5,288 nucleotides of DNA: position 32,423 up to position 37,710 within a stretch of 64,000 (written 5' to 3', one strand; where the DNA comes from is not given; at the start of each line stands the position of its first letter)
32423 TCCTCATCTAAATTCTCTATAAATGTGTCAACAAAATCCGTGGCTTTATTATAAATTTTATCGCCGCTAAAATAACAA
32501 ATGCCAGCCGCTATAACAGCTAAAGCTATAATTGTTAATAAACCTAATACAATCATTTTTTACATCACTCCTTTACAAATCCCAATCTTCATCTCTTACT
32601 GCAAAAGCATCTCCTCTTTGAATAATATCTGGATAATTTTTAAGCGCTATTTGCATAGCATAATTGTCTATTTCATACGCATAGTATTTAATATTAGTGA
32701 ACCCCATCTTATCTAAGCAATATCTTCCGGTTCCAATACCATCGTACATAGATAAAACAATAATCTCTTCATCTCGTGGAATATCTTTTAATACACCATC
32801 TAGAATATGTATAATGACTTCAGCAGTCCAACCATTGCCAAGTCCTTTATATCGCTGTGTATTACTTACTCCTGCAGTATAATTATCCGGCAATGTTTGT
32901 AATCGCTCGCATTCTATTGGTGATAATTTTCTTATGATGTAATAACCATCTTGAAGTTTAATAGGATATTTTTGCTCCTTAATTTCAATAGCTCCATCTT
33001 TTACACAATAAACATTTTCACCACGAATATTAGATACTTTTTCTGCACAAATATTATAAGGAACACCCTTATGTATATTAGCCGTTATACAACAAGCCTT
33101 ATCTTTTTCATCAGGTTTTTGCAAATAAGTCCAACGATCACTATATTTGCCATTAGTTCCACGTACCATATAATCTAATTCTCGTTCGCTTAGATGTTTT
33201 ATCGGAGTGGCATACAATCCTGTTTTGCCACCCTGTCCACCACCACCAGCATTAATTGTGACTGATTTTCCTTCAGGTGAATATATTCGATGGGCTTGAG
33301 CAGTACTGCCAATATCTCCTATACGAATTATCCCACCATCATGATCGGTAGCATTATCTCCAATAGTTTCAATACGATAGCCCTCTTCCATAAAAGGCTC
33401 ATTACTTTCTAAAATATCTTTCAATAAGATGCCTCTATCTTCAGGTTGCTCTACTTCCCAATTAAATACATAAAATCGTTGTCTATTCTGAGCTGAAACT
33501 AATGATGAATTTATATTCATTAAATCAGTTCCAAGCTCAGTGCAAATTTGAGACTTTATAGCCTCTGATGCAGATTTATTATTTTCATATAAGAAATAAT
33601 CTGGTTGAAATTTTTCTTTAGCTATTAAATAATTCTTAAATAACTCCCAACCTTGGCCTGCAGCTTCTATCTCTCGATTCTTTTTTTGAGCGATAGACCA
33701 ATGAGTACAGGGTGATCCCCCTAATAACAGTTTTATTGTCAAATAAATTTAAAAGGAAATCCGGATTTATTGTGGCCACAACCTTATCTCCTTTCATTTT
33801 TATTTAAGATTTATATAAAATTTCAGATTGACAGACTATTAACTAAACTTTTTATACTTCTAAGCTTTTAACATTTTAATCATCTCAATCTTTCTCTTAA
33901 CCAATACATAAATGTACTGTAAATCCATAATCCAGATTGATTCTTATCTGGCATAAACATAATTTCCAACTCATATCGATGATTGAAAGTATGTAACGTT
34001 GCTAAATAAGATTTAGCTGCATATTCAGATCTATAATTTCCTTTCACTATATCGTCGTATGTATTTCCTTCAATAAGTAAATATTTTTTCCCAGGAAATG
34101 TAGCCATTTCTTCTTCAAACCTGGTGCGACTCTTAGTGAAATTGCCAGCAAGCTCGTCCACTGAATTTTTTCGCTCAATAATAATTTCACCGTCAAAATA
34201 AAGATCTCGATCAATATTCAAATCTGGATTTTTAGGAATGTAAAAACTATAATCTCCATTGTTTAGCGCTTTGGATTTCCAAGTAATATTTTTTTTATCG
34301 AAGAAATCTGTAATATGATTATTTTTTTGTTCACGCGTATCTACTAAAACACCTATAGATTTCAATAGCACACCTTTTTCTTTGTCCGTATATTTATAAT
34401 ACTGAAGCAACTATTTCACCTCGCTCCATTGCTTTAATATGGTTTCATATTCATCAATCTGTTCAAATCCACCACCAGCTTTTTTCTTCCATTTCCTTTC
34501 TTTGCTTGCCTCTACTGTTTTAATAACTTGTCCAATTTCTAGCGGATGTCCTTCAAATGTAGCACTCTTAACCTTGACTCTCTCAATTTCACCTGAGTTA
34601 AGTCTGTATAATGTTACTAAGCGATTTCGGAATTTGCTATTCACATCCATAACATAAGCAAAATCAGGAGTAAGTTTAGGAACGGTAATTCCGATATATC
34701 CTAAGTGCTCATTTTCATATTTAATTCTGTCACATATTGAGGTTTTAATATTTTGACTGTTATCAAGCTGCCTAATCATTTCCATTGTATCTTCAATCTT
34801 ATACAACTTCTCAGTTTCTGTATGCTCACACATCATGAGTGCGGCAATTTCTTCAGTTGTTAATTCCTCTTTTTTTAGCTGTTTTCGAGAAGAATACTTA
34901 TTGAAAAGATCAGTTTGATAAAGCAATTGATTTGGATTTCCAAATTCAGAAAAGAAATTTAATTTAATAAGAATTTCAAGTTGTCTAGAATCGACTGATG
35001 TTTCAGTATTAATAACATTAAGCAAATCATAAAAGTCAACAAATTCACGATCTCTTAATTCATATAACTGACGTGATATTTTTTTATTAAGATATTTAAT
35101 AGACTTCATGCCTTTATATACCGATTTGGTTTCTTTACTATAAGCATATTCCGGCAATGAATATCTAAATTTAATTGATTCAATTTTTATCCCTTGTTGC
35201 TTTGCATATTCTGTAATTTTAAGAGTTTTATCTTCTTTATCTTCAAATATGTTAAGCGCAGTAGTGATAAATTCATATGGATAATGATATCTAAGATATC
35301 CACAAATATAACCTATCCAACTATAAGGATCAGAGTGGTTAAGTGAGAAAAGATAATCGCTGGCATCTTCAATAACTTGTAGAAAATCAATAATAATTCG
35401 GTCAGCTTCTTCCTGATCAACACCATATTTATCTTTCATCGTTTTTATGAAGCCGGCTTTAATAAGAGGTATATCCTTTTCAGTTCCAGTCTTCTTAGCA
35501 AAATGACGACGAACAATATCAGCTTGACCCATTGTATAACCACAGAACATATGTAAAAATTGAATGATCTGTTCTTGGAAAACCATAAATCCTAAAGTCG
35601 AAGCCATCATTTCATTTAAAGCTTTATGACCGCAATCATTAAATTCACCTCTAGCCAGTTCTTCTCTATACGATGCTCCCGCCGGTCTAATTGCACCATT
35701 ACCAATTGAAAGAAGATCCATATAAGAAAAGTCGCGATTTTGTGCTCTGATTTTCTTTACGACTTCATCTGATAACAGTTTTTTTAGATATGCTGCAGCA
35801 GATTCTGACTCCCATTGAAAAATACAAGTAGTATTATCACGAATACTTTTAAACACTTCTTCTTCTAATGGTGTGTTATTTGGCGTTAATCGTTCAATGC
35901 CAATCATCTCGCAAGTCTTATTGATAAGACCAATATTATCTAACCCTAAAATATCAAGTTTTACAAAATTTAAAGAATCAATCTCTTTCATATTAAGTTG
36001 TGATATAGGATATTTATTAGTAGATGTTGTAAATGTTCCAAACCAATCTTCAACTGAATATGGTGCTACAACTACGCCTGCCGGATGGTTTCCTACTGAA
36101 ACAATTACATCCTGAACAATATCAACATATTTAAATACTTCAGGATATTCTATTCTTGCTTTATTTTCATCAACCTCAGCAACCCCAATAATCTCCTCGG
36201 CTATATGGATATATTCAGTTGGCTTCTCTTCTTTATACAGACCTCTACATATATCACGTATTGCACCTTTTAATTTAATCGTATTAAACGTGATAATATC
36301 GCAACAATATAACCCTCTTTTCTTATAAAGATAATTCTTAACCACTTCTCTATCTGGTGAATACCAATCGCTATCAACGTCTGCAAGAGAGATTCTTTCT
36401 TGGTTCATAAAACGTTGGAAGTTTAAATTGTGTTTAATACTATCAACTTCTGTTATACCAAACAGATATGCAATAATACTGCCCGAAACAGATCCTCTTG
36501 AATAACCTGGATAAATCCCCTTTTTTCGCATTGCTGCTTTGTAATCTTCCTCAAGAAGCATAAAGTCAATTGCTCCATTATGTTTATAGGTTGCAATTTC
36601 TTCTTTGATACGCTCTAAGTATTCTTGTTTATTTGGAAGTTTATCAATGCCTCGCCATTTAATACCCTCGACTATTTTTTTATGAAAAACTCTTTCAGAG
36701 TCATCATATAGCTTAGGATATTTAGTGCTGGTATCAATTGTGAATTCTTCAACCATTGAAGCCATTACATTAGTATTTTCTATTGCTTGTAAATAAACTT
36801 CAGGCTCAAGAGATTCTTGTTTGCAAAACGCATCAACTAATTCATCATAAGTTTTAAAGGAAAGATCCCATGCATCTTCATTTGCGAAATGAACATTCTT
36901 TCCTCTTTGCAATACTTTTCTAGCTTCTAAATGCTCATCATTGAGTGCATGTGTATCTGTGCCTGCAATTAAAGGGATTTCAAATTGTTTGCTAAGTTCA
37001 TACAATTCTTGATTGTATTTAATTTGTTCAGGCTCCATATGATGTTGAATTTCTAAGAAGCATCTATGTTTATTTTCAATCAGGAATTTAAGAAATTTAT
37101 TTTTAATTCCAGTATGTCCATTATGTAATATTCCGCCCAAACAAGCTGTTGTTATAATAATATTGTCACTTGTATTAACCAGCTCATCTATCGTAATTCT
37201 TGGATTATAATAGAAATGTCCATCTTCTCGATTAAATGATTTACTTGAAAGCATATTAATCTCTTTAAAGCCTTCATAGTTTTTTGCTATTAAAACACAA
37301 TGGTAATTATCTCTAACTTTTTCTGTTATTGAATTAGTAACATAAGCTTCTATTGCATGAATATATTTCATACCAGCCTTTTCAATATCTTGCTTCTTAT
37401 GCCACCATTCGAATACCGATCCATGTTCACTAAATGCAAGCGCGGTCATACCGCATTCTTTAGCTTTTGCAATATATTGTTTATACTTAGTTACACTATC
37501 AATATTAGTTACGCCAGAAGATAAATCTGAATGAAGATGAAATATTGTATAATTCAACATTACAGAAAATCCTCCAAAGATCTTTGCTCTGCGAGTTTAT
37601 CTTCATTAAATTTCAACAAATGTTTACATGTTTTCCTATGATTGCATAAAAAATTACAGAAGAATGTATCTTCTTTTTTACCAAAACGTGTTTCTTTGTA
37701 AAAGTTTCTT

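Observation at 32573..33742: Circularly permuted DNA cytosine-5 methyltransferase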

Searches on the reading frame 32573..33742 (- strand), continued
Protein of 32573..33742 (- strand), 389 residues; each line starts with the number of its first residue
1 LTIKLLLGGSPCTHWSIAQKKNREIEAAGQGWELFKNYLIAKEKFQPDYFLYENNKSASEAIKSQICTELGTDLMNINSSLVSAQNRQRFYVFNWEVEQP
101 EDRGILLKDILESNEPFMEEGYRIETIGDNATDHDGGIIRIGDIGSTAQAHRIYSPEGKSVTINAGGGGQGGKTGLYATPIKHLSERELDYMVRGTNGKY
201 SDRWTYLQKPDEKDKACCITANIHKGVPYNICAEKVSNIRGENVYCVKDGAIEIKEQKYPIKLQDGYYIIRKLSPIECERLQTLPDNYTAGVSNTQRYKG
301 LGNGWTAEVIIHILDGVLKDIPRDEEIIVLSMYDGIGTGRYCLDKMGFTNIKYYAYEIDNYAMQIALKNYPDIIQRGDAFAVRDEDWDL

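Call 67: find_related_loci(query=A1, collection=viral_contigs, flank=2000)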
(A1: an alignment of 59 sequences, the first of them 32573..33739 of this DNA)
Query A1 (388 aa) in viral_contigs; peptide patterns used: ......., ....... (x = any residue, [..] = any of these).
223 stretches matched a pattern; 183 encode a relative of the query (tblastn E <= 1e-3); the best 80 are kept; 80 distinct loci.
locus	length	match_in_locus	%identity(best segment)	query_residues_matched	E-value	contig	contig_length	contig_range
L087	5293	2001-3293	56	2-387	6e-147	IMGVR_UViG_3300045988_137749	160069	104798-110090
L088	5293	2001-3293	56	2-387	8e-147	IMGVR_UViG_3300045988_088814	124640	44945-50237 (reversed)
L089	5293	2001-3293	56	2-387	6e-147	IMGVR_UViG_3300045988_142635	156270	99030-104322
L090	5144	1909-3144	55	2-388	2e-147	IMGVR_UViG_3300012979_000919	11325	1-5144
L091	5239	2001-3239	58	2-386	7e-147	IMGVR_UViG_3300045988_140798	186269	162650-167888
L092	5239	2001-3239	58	2-386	1e-146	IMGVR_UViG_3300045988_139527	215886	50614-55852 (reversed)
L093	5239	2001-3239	57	2-386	8e-147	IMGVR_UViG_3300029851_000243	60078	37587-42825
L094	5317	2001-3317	56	2-388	3e-146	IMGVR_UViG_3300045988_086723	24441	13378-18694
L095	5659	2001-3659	56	2-386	6e-146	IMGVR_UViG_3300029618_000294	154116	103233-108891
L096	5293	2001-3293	56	2-387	2e-145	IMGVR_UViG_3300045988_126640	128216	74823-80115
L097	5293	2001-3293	56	2-387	2e-145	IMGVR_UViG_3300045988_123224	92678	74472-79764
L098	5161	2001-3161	54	2-388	1e-145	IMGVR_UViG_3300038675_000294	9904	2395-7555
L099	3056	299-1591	56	2-387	4e-152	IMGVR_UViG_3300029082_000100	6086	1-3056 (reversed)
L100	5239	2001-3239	57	2-386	3e-144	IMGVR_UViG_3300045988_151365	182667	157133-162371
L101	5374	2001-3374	54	2-388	2e-144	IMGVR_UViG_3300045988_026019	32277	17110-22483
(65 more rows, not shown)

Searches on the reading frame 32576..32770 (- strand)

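Call 28: search_protein_families(library=pfam, proteins=[window:32576-32770:-], max_evalue=1)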
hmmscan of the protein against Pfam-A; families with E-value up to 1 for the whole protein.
seq(65 aa): 2 families
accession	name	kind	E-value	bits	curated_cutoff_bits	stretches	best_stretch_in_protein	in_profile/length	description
PF04745.17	Pox_A8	-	0.056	13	25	1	20-61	140-180/289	VITF-3 subunit protein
PF00145.23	DNA_methylase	-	0.064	13.1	22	1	5-54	3-49/324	C-5 cytosine-specific DNA methylase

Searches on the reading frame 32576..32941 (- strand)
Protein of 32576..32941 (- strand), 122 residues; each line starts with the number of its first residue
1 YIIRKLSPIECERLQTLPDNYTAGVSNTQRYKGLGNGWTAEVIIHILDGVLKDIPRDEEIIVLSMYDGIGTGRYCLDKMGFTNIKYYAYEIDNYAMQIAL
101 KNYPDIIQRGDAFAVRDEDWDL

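Call 46: search_protein_representatives(protein=window:32576-32941:-)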
Query: 122 residues. Proteins with E-value up to 0.001 (for the whole library): 7613; up to 1e-10: 2826; up to 1e-30: 137. The best 150 are listed.
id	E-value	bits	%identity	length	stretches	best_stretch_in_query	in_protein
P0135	7.9e-67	239.4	89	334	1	1-122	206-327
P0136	8.0e-64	229.7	82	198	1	1-122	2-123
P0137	1.4e-63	228.9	81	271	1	1-121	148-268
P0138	3.6e-63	227.6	82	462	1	1-122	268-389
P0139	2.4e-62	224.9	82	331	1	1-122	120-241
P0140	3.5e-62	224.4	77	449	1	1-122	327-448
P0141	5.5e-62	223.8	80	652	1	1-122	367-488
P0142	6.2e-62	223.6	81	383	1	1-121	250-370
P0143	7.5e-62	223.3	80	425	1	1-122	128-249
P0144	1.6e-61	222.3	78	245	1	1-121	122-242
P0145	2.8e-59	215.0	79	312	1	3-122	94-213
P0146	1.5e-58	212.7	75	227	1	3-122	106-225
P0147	3.2e-58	211.6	78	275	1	1-121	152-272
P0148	4.0e-58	211.3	66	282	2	1-121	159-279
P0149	6.2e-58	210.7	79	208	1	1-121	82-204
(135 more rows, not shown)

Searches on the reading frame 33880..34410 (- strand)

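Call 36: search_protein_families(library=pfam, proteins=[window:33880-34410:-], max_evalue=0.001)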
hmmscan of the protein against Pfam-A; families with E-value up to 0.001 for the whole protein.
window:33880-34410:- (176 aa): 1 family
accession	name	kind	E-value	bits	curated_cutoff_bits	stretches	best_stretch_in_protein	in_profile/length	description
PF02732.21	ERCC4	-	1.6e-13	51.2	24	1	23-165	1-139/140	ERCC4 domain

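Call 37: search_protein_families(library=phrogs, proteins=[window:33880-34410:-], max_evalue=0.00001)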
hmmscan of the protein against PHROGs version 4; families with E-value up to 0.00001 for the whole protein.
window:33880-34410:- (176 aa): 1 family
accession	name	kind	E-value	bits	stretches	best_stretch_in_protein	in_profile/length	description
phrog_3490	-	DNA, RNA and nucleotide metabolism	1.3e-47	163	1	15-175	5-170/175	ERCC4-type nuclease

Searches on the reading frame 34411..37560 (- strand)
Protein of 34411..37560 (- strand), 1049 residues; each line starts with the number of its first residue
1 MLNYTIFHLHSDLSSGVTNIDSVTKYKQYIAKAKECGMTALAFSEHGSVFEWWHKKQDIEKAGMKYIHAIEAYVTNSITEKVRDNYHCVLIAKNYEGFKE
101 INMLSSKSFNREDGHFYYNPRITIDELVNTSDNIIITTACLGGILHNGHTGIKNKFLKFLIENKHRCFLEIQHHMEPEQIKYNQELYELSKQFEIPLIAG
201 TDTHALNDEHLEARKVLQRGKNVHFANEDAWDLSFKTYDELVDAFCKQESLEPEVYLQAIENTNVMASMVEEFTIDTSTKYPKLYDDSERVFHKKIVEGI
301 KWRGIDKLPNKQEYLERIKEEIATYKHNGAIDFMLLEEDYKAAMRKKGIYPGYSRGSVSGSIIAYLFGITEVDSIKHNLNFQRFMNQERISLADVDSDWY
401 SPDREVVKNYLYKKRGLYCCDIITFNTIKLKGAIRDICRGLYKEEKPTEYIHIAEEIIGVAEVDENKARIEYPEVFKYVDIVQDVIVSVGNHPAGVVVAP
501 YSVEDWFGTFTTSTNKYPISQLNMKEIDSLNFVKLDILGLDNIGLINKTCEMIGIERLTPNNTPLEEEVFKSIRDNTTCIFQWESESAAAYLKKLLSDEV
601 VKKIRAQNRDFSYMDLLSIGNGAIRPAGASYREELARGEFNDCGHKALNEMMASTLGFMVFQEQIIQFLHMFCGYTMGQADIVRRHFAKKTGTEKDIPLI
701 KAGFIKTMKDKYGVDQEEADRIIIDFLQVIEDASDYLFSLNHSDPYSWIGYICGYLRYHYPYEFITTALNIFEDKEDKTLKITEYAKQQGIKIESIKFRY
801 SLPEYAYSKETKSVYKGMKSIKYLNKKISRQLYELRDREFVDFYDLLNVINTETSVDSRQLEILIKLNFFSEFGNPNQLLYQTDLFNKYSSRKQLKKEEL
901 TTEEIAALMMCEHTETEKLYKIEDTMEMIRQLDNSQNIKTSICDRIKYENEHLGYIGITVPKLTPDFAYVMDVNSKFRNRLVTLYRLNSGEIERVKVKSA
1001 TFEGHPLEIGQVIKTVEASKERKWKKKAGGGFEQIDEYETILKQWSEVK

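Call 36: search_protein_families(library=pfam, proteins=[window:34411-37560:-], max_evalue=0.001)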
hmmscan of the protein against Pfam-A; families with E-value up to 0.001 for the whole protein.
window:34411-37560:- (1049 aa): 4 families
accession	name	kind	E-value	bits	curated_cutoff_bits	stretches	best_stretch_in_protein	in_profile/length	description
PF07733.18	DNA_pol3_alpha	-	2.1e-45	155.8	23.9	1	293-539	4-260/260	Bacterial DNA polymerase III alpha NTPase domain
PF02811.25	PHP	-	2.1e-20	74.1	26.4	1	8-148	3-132/164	PHP domain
PF17657.6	DNA_pol3_finger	-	7.6e-14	51.8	22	1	643-710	99-164/166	Bacterial DNA polymerase III alpha subunit finger domain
PF14579.12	HHH_6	-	2.9e-07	31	25.6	1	791-875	2-85/90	Helix-hairpin-helix motif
